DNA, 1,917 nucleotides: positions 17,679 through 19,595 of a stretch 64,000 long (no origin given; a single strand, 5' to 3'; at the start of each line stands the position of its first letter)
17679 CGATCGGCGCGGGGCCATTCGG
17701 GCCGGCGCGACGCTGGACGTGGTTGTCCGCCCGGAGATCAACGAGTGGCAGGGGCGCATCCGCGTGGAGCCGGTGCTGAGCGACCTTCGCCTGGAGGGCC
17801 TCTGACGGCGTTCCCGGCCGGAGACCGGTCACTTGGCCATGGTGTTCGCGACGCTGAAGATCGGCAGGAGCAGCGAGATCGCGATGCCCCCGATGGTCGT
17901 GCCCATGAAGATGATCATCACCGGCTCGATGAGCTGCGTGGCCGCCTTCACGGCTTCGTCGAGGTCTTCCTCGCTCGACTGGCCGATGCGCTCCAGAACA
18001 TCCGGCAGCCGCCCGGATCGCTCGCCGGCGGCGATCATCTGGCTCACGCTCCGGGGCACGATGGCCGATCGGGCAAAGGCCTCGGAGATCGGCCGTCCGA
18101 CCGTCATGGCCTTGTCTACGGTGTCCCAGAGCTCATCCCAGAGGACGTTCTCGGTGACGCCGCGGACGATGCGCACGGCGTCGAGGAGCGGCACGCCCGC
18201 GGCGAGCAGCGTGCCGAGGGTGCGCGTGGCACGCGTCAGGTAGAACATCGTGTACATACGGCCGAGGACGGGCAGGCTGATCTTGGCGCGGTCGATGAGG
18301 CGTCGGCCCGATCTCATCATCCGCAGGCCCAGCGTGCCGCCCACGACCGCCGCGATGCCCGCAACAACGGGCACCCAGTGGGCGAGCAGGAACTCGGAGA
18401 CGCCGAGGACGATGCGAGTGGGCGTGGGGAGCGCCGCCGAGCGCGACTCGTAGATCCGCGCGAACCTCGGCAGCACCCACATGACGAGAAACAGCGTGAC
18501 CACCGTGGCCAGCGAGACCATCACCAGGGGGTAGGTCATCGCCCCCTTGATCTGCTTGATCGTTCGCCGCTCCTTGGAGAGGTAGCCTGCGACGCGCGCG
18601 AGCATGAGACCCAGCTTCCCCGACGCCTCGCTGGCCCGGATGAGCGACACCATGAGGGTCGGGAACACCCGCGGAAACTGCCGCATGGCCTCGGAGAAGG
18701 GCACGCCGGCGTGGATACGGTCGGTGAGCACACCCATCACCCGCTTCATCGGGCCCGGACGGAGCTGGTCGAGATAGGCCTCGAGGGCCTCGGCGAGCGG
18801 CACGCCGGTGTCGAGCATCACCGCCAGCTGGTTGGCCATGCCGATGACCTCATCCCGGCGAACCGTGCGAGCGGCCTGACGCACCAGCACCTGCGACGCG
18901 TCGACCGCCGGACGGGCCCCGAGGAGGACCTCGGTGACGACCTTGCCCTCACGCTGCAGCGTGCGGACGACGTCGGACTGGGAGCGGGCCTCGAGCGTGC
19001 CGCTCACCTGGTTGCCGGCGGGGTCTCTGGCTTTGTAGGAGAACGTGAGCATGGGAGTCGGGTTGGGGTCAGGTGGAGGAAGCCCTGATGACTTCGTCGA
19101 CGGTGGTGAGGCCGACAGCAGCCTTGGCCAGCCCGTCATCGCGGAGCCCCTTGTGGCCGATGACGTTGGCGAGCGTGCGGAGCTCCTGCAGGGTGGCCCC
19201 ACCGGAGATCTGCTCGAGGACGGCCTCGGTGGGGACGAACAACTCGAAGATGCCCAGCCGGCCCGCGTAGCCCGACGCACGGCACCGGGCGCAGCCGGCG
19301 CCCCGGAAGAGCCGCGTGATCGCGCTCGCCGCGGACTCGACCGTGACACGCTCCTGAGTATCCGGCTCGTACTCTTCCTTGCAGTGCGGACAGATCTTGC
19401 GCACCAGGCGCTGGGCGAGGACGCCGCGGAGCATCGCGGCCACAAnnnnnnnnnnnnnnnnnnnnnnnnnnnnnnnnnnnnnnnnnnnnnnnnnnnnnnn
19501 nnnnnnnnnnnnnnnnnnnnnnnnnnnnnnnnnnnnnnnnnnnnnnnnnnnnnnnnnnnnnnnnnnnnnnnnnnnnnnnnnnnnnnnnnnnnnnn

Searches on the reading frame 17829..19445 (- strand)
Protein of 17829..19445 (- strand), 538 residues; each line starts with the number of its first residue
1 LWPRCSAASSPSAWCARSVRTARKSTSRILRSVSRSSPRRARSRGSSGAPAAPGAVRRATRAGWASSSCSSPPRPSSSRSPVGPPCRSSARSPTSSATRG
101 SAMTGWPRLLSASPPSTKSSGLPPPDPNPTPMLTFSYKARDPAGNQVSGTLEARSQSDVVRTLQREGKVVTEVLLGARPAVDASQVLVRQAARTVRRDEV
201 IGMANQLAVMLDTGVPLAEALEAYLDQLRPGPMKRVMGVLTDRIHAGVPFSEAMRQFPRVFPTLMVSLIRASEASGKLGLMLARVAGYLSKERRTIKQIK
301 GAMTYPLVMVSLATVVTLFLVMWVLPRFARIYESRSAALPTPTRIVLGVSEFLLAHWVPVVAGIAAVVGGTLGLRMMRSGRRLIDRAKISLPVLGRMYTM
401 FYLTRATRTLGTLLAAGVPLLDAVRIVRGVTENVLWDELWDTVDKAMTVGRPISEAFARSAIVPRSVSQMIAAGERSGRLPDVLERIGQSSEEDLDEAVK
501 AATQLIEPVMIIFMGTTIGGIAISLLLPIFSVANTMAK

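Call 25: search_protein_families(library=pfam, proteins=[window:17829-19445:-], max_evalue=0.001)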
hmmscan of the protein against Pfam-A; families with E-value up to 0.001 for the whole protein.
window:17829-19445:- (538 aa): 1 family
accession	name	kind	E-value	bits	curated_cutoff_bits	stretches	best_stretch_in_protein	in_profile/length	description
PF00482.28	T2SSF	-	1.1e-56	190.6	25.2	2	204-326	2-125/125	Type II secretion system (T2SS), protein F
